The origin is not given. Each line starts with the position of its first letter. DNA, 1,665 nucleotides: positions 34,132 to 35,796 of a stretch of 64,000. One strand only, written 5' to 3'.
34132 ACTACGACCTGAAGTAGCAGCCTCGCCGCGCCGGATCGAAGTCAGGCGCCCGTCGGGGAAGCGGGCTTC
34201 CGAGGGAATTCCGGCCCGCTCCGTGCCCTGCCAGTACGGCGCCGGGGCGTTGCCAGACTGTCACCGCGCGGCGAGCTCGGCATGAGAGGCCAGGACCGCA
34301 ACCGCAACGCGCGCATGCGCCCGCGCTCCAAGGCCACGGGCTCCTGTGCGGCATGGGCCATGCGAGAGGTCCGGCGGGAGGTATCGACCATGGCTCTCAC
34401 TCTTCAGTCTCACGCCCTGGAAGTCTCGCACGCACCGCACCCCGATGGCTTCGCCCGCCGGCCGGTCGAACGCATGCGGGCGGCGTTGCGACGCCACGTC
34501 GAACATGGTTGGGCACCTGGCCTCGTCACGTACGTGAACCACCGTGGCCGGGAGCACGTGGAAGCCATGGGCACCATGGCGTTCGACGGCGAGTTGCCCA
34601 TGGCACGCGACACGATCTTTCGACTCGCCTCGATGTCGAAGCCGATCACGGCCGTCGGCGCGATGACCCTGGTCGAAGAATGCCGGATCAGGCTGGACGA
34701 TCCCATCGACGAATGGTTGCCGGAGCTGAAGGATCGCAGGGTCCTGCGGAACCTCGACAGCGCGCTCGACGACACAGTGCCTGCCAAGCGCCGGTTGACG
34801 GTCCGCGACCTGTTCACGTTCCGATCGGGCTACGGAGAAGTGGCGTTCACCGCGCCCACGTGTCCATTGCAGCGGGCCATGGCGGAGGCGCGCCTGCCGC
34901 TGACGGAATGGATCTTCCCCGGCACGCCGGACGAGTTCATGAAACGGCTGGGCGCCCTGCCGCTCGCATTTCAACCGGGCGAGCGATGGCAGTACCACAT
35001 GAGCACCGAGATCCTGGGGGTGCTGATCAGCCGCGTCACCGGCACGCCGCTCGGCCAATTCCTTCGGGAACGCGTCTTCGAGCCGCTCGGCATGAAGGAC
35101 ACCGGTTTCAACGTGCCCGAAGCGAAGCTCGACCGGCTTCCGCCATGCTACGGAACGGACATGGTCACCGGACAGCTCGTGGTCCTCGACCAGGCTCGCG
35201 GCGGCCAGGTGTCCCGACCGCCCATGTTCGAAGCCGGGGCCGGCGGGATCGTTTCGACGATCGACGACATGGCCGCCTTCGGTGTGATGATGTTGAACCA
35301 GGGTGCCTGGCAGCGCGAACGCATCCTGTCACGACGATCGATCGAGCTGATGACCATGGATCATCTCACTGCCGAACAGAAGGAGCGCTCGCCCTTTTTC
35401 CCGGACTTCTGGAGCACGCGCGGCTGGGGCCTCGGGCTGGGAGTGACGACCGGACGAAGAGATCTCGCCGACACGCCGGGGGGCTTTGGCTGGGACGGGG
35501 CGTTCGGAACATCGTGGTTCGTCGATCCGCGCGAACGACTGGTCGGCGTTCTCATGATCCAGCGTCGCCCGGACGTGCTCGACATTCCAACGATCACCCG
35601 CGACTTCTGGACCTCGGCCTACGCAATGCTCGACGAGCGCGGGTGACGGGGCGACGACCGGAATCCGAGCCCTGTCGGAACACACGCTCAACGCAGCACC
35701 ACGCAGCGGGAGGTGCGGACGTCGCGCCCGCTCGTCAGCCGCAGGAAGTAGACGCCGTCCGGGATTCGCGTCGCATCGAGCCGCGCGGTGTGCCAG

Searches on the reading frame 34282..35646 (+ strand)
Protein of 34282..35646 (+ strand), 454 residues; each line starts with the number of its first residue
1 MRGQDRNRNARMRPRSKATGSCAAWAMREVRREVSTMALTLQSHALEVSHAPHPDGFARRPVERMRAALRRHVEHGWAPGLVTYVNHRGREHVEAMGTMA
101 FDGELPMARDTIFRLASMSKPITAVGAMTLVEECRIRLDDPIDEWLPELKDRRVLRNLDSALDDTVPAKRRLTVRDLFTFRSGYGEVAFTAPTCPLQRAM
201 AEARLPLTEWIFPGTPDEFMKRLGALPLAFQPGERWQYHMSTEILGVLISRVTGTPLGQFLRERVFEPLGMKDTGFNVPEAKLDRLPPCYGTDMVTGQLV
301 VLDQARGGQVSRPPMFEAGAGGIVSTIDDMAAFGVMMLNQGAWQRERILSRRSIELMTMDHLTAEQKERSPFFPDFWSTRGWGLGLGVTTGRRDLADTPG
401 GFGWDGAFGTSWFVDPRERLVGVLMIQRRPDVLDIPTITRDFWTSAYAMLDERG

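Call 60: search_protein_families(library=pfam, proteins=[window:34282-35646:+], max_evalue=0.00001)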
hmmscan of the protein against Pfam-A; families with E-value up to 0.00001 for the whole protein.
window:34282-35646:+ (454 aa): 1 family
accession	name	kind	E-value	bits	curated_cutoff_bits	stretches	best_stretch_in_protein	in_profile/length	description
PF00144.29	Beta-lactamase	-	9.4e-67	225.9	27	1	69-431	5-313/329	Beta-lactamase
